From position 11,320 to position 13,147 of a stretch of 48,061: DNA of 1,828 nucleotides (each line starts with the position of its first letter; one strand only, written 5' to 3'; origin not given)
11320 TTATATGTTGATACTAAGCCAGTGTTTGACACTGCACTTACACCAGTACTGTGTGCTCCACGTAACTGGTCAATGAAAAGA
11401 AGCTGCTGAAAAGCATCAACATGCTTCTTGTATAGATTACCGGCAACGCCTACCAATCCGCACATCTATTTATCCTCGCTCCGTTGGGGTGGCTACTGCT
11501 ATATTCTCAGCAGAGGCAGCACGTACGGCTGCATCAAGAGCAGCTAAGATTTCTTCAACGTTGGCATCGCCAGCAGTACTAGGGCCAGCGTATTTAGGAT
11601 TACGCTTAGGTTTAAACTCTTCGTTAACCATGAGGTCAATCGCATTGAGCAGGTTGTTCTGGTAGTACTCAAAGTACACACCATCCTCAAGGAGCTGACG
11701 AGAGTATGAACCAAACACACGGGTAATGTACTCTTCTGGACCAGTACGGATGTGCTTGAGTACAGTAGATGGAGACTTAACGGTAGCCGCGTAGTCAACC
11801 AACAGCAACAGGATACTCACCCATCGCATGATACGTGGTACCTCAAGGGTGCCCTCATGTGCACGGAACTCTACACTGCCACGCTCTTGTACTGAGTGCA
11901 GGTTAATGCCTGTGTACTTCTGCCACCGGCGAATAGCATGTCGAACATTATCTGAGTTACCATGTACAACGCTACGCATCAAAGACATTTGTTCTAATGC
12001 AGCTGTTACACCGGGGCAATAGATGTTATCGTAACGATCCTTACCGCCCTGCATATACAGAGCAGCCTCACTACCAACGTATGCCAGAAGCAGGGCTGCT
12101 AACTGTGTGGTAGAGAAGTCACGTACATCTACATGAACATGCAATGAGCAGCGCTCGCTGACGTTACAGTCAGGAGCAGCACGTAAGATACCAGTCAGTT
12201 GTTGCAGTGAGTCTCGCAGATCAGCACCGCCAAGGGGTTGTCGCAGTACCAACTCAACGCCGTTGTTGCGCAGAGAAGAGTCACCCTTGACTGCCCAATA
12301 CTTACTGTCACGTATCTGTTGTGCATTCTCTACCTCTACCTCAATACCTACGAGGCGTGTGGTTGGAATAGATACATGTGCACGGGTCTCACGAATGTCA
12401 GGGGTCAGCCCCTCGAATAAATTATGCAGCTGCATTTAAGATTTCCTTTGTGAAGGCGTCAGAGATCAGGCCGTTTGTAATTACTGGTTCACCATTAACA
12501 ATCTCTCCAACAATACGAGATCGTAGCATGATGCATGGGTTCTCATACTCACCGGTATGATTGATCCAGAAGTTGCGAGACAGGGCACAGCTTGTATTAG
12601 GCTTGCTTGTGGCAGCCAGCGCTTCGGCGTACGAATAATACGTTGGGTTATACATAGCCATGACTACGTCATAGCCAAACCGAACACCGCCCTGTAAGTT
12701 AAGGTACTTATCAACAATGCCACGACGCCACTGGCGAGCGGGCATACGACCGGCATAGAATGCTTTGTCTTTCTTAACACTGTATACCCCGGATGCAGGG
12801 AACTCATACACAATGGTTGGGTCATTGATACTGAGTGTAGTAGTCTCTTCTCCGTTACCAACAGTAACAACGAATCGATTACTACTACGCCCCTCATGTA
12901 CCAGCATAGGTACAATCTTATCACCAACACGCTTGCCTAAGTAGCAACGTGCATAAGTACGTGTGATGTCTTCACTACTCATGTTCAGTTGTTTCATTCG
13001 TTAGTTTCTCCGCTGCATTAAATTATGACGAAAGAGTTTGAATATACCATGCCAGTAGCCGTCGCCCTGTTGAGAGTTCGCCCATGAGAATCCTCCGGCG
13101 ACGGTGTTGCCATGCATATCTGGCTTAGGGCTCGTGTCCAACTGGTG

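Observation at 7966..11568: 59-nt perfect direct repeat gives two unrelated proteins an identical 20-aa C-terminal helix and brackets a 3.5-kb cassette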

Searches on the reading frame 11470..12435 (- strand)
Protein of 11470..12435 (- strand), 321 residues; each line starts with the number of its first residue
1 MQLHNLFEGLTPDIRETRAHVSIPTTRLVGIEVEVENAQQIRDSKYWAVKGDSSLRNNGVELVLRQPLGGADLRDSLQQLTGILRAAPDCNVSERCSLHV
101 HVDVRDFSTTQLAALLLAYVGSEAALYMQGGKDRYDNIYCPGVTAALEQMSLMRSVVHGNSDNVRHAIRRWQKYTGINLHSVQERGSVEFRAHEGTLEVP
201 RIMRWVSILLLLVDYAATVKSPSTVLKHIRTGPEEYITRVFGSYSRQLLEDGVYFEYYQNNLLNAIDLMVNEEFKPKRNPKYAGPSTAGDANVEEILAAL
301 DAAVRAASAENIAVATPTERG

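Call 6: search_protein_families(library=pfam, proteins=[window:11470-12435:-], max_evalue=0.01)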
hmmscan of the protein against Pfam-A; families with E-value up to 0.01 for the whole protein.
window:11470-12435:- (321 aa): 1 family
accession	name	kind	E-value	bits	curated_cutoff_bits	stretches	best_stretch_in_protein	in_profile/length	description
PF12224.13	Amidoligase_2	-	7.1e-16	59.3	22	1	47-210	49-242/245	Putative amidoligase enzyme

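Call 10: find_related_loci(query=window:11470-12435:-, collection=viral_contigs, flank=8000)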
Query window:11470-12435:- (321 aa) in viral_contigs; peptide patterns used: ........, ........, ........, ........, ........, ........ (x = any residue, [..] = any of these).
5 stretches matched a pattern; 2 encode a relative of the query (tblastn E <= 1e-3); 2 distinct loci.
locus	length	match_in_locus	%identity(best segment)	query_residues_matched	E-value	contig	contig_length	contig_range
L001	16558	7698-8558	37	22-310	9e-55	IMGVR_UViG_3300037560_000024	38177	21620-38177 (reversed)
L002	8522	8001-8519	43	28-197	7e-39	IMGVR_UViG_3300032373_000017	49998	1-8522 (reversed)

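Call 34: search_protein_families(library=phrogs, proteins=[window:11470-12435:-], max_evalue=0.001)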
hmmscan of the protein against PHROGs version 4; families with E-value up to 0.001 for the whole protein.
window:11470-12435:- (321 aa): 4 families
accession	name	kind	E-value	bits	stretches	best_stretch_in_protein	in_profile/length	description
phrog_7469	-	other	7.2e-49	168.1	1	24-250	14-240/357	amidoligase enzyme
phrog_38711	-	unknown function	2.3e-34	119.9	1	19-220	183-385/568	-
phrog_7631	-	other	2.3e-30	106.9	1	17-220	17-220/394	amidoligase enzyme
phrog_2443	-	other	1e-20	75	1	40-239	193-383/801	amidoligase enzyme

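Call 37: search_dna_similar(query=window:11470-12435:-, collection=phages, mode=protein, max_evalue=1e-10, max_rows=60)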
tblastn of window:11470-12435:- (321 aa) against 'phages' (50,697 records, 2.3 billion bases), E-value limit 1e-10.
Records with a match: 291; places in all: 294; records where one place covers at least 80% of the query: 1.
Best place of each record, by identity: <60% 291.
By first word of the organism name: Pseudomonas 110; Escherichia 93; Vibrio 13; Aeromonas 11; phage 10; Proteus 8; Salmonella 7; Porphyromonas 7; Cronobacter 6; Shigella 3; and 15 more.
By host as written in the record: Escherichia coli 51; Pseudomonas aeruginosa 40; - 25; Pseudomonas aeruginosa PAO1 18; Aeromonas hydrophila 9; Pseudomonas sp. 7; Proteus mirabilis 5; Vibrio parahaemolyticus 5; and 88 more.
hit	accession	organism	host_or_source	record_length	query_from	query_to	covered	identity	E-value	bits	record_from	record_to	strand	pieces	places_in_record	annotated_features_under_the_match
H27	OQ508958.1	Pseudoalteromonas phage vB_PtuP_Slicky01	Pseudoaltermonas tunicata SMS2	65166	16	253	74%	34.3%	4e-22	102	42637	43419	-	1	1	hypothetical protein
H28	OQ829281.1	phage PKM.Lu.22.1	-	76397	18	233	67%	37.1%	4e-32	132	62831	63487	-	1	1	hypothetical protein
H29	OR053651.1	Salmonella phage PKM.Hi.22.6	Salmonella sp.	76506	18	233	67%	37.1%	5e-32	131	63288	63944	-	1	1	hypothetical protein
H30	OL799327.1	Aeromonas phage BUCT695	Aeromonas veronii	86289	7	233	71%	34.6%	2e-32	133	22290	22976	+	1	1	gamma-glutamylcysteine ligase-like protein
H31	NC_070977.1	Aeromonas phage BUCT695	Aeromonas veronii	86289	7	233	71%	34.6%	2e-32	133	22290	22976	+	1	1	gamma-glutamylcysteine ligase-like protein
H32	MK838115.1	Aeromonas phage LAh_9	Aeromonas hydrophila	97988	9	216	65%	37.0%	1e-31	130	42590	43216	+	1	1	putative amidoligase enzyme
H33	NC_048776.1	Aeromonas phage LAh_9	Aeromonas hydrophila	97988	9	216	65%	37.0%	1e-31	130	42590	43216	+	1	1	putative amidoligase enzyme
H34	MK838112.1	Aeromonas phage LAh_6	Aeromonas hydrophila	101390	9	216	65%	37.0%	1e-31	130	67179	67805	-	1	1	hypothetical protein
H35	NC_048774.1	Aeromonas phage LAh_6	Aeromonas hydrophila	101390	9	216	65%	37.0%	1e-31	130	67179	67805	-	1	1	hypothetical protein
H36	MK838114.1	Aeromonas phage LAh_8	Aeromonas hydrophila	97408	9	216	65%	37.0%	2e-31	130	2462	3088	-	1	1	hypothetical protein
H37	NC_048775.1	Aeromonas phage LAh_8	Aeromonas hydrophila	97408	9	216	65%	37.0%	2e-31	130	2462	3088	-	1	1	hypothetical protein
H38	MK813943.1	Aeromonas phage 4_4572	Aeromonas hydrophila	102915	9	216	65%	37.0%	2e-31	130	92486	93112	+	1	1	44572_140: hypothetical protein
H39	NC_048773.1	Aeromonas phage 4_4572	Aeromonas hydrophila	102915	9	216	65%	37.0%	2e-31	130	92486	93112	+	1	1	44572_140: hypothetical protein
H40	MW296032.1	Salmonella phage pSal-SNUABM-01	Salmonella sp.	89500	19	233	67%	35.6%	7e-30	125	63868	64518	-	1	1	putative amidoligase enzyme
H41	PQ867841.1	phage T4S1-k141_502596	Crassostrea hongkongensis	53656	29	272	76%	30.9%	1e-16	87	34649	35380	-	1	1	amidoligase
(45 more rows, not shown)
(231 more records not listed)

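Call 44: find_homologous_proteins(query=window:11470-12435:-, max_evalue=1e-20)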
Query window:11470-12435:- (321 aa): 35 proteins with E <= 1e-20 among 4596 candidates.
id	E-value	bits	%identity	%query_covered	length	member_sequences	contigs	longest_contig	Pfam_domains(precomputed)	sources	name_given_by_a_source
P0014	4.9e-210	714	100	100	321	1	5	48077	PF12224.14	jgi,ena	-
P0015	9.6e-105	368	55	95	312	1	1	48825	PF12224.14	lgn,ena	-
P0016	3.3e-87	311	50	94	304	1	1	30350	PF12224.14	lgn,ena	-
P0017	1.4e-85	305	52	86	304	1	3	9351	PF12224.14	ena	-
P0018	2.4e-83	298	48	96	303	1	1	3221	PF12224.14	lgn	-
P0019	3.9e-83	297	47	95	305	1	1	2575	PF12224.14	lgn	-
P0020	7.2e-83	296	48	93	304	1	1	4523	PF12224.14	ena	-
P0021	2.8e-82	295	46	96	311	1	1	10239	PF12224.14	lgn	-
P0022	3.5e-82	294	49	93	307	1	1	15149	PF12224.14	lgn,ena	-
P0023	7.5e-81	290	46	95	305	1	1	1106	PF12224.14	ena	-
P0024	9.4e-81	290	49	93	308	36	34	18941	PF12224.14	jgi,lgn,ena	-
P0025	1.5e-79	286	50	94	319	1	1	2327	PF12224.14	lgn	-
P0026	7.3e-72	260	46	89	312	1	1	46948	PF12224.14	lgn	-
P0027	1.9e-71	259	45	86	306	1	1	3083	PF12224.14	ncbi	-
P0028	2.6e-57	213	44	78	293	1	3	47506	PF12224.14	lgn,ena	-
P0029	6.1e-46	175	41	76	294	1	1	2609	PF12224.14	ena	-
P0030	2.0e-40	157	40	67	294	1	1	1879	PF12224.14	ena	-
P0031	5.9e-40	156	40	76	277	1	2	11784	PF12224.14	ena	-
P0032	4.8e-36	143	40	65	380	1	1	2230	PF12224.14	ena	-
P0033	9.7e-36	142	39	66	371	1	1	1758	PF12224.14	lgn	-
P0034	4.0e-32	130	39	57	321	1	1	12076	PF12224.14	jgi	-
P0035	2.9e-31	127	35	78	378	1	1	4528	PF12224.14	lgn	-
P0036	6.2e-31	126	40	61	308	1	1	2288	PF12224.14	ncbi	-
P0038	1.2e-28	118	35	73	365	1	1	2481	PF12224.14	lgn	-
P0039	2.2e-27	114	38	60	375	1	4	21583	PF12224.14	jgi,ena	jgi:hypothetical protein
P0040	3.8e-26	110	36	64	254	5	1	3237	PF12224.14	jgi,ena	-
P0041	5.8e-26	110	34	67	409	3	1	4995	PF12224.14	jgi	-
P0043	9.7e-25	106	32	80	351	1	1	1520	PF12224.14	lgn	-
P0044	1.1e-23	102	34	72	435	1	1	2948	PF12224.14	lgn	-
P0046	2.5e-22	98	32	82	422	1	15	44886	PF12224.14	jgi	jgi:hypothetical protein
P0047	4.7e-22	97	36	58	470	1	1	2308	PF12224.14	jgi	jgi:hypothetical protein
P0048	6.9e-22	96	33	67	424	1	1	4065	PF12224.14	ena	-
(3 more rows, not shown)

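Call 46: find_encoding_contigs(protein=P0026, flank=7000, max_places=1)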
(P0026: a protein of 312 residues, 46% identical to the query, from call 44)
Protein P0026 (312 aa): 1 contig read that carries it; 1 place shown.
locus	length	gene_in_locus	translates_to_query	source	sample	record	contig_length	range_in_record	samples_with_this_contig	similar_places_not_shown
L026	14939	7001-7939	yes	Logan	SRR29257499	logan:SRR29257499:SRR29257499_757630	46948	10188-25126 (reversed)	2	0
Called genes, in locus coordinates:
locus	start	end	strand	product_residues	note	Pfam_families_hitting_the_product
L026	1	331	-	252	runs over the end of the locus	-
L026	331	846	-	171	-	-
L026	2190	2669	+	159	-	-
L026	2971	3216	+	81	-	-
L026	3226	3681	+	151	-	-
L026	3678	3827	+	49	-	-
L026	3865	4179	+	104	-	-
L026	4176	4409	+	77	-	-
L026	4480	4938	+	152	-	-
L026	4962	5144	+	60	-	-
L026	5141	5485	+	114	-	-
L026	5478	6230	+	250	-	PF14395:COOH-NH2_lig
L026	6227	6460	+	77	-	-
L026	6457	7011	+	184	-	-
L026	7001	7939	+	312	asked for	PF12224:Amidoligase_2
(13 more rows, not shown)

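Call 47: find_encoding_contigs(protein=P0028, flank=7000, max_places=1)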
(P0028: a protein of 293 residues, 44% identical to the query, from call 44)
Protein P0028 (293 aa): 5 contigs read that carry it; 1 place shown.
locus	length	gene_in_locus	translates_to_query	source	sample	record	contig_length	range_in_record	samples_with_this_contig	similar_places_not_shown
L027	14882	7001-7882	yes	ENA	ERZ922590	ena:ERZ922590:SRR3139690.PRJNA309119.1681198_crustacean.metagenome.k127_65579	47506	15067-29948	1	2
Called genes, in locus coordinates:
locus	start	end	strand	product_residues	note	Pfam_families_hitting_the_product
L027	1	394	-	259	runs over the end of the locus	-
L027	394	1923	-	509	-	-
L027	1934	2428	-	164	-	-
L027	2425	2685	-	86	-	-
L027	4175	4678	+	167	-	-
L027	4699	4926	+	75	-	-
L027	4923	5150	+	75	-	-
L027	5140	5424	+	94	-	-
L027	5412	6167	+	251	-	PF14395:COOH-NH2_lig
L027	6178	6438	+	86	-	-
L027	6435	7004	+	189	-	-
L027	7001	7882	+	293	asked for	PF12224:Amidoligase_2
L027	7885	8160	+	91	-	-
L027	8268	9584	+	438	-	PF13522:GATase_6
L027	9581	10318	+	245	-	-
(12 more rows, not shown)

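Call 48: find_encoding_contigs(protein=P0022, flank=7000, max_places=1)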
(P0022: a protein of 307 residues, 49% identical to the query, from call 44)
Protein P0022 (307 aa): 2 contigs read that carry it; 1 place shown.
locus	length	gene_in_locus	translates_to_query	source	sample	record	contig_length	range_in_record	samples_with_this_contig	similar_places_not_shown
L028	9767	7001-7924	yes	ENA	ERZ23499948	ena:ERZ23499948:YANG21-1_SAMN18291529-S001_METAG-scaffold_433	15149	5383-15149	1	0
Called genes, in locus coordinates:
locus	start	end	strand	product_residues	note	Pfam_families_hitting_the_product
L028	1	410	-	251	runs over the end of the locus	-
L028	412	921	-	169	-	-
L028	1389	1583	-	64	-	-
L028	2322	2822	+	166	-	-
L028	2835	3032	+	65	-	-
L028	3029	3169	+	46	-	-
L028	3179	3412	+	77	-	-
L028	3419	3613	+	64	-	-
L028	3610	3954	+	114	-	-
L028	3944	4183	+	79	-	-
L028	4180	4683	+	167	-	PF07486:Hydrolase_2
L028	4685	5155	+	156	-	-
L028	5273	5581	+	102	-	-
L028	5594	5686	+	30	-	-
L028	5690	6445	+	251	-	PF14395:COOH-NH2_lig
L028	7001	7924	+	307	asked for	PF12224:Amidoligase_2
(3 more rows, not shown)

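Call 49: find_encoding_contigs(protein=P0021, flank=7000, max_places=1)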
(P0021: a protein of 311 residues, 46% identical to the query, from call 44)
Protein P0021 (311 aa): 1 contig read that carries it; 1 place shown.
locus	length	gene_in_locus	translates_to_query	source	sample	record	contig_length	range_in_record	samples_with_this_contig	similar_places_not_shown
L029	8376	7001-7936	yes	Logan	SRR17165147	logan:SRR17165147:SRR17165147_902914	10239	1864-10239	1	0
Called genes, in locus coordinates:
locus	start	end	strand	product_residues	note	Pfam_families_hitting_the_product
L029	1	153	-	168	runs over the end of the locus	-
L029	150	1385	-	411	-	-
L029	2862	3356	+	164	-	-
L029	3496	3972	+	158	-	-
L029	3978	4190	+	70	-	-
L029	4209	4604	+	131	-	PF03013:Pyr_excise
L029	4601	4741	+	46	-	-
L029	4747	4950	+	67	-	-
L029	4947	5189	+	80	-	-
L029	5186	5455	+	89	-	-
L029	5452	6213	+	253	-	PF14395:COOH-NH2_lig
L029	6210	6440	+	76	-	-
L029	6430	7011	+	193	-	-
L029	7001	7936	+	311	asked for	PF12224:Amidoligase_2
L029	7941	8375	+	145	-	?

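Call 54: find_encoding_contigs(protein=P0031, flank=8000, max_places=2)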
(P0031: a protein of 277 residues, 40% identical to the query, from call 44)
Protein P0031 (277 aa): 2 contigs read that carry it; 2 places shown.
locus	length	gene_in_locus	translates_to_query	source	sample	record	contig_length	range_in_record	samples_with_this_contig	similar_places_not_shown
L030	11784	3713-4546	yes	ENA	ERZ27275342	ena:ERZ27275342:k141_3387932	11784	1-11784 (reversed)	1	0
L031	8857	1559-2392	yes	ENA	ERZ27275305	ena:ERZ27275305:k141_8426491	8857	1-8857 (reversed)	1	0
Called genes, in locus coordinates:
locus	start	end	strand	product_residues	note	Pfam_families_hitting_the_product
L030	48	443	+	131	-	-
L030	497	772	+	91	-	-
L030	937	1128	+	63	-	-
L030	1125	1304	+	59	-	-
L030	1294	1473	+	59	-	-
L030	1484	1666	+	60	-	-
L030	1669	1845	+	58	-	-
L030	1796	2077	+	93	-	-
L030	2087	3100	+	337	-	PF14395:COOH-NH2_lig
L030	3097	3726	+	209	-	-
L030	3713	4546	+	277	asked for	PF12224:Amidoligase_2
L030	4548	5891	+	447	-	PF13522:GATase_6, PF13537:GATase_7 (weak)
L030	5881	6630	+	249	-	-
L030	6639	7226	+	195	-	-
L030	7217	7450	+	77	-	-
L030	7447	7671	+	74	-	-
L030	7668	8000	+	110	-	-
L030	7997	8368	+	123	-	PF06094:GGACT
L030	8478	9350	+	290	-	-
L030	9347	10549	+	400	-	PF06745:ATPase (faint), PF13481:AAA_25, PF03796:DnaB_C (faint)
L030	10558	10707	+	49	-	-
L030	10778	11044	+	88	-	-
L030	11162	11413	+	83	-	-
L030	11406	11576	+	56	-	-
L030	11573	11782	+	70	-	?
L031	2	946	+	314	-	?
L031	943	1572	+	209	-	-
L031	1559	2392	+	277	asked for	PF12224:Amidoligase_2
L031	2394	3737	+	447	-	PF13522:GATase_6, PF13537:GATase_7 (weak)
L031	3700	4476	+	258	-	-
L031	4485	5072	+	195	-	-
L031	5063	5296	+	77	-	-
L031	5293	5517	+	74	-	-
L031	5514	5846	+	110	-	-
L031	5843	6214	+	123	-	PF06094:GGACT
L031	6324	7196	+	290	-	-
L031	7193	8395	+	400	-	PF06745:ATPase (faint), PF13481:AAA_25, PF03796:DnaB_C (faint)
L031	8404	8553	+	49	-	-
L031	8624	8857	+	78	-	?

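Call 70: predict_structure(alignment_id=A2)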
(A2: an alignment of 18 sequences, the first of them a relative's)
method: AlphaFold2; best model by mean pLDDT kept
length: 321 residues; sequences in the alignment: 18
mean_pLDDT: 86.7   pTM: 0.80
mean pLDDT of the five models: 86.7, 86.6, 85.7, 85.4, 85.0
residues with pLDDT >= 90: 219; 70-90: 55; 50-70: 26; < 50: 21
segments of 3 or more residues with pLDDT < 50: 275-292, 319-321
pLDDT, mean of each block of 10 residues (from residue 1): 92 91 96 96 98 92 97 98 96 92 97 97 89 61 75 92 94 86 95 87 96 98 97 98 95 90 92 51 40 66 78 56 47
secondary structure, 60 per line:
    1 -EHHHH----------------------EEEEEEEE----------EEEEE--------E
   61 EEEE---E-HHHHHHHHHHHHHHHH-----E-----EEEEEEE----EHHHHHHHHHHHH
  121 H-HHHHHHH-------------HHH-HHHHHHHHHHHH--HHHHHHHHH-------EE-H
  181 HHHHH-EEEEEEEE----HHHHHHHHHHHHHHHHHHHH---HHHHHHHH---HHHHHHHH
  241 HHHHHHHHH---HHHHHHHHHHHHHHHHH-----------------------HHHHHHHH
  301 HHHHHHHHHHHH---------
elements in order: H3-6 E29-36 E47-51 E60-64 H70-85 E97-103 H109-121 H123-129 H147-158 H161-169 H180-185 E187-194 H199-218 H222-229 H233-249 H253-269 H293-312

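Call 73: fold_search(model_id=the predicted structure, library=pdb)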
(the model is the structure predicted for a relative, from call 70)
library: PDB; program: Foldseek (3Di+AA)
matches with E <= 10: 472; with E <= 0.001: 6
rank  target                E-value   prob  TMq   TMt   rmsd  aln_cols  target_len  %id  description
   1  1r8g_A                6.6e-05  1.00  0.39  0.36  12.2       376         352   11  Structure and function of YbdK (released 2004-08-17)
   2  1r8g_B                1.6e-04  1.00  0.41  0.37  11.7       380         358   11  Structure and function of YbdK (released 2004-08-17)
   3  1tt4_A                1.7e-04  1.00  0.39  0.35  12.0       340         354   13  Structure of NP459575, a predicted glutathione synthase from Salmonella typhimurium (released 2004-08-17)
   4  9n4x_F                5.1e-04  1.00  0.35  0.28  12.2       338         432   11  CryoEM structure of the Azotobacter vinelandii glutamine synthetase (released 2025-07-30)
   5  9n4x_E                7.1e-04  1.00  0.35  0.28  12.4       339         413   11  CryoEM structure of the Azotobacter vinelandii glutamine synthetase (released 2025-07-30)
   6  9n4x_H                9.8e-04  1.00  0.37  0.31  12.2       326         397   11  CryoEM structure of the Azotobacter vinelandii glutamine synthetase (released 2025-07-30)
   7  9n4x_K                1.3e-03  0.99  0.34  0.26  12.4       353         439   10  CryoEM structure of the Azotobacter vinelandii glutamine synthetase (released 2025-07-30)
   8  2uu7_A                2.1e-03  1.00  0.33  0.29  10.8       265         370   10  Crystal structure of apo glutamine synthetase from dog (Canis familiaris) (released 2007-10-16)
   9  8dnu_A                4.4e-03  0.99  0.32  0.29  11.2       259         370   12  Human Brain Glutamine Synthetase (released 2022-11-16)
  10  7evt_H                7.2e-03  0.97  0.29  0.28  11.4       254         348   11  Crystal structure of the N-terminal degron-truncated human glutamine synthetase (released 2021-11-10)
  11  9nlr_L                8.0e-03  0.99  0.33  0.29  10.9       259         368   11  Crystal structure of human glutamine synthetase in complex with ADP and phosphate (released 2026-03-11)
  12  2gwc_F                8.9e-03  0.91  0.32  0.25  14.2       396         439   12  Crystal structure of plant glutamate cysteine ligase in complex with a transition state analogue (released 2006-06-20)
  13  9otp_A                1.3e-02  0.96  0.30  0.27  11.0       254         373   10  Human glutamine synthetase R298A decamer under turnover conditions (released 2025-07-02)
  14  9nlr_R                1.4e-02  0.95  0.30  0.27  11.0       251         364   10  Crystal structure of human glutamine synthetase in complex with ADP and phosphate (released 2026-03-11)
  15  9nlr_N                1.4e-02  0.95  0.30  0.27  10.8       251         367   10  Crystal structure of human glutamine synthetase in complex with ADP and phosphate (released 2026-03-11)
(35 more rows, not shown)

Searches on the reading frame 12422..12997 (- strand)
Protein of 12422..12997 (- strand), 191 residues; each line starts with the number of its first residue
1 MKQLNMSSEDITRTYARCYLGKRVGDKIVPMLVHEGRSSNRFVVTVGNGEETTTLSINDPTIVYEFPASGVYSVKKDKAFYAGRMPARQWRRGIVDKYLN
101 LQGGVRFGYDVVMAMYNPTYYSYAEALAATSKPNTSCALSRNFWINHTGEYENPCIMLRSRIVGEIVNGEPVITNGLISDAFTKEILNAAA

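Call 6: search_protein_families(library=pfam, proteins=[window:12422-12997:-], max_evalue=0.01)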
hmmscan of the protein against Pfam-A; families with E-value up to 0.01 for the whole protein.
window:12422-12997:- (191 aa): 0 families

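Call 34: search_protein_families(library=phrogs, proteins=[window:12422-12997:-], max_evalue=0.001)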
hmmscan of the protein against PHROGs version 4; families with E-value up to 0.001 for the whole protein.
window:12422-12997:- (191 aa): 2 families
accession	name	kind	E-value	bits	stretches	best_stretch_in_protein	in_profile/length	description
phrog_11055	-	unknown function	9.9e-12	45.7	1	15-176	10-178/192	-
phrog_4877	-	unknown function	3.4e-07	31.3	1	8-148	5-150/194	-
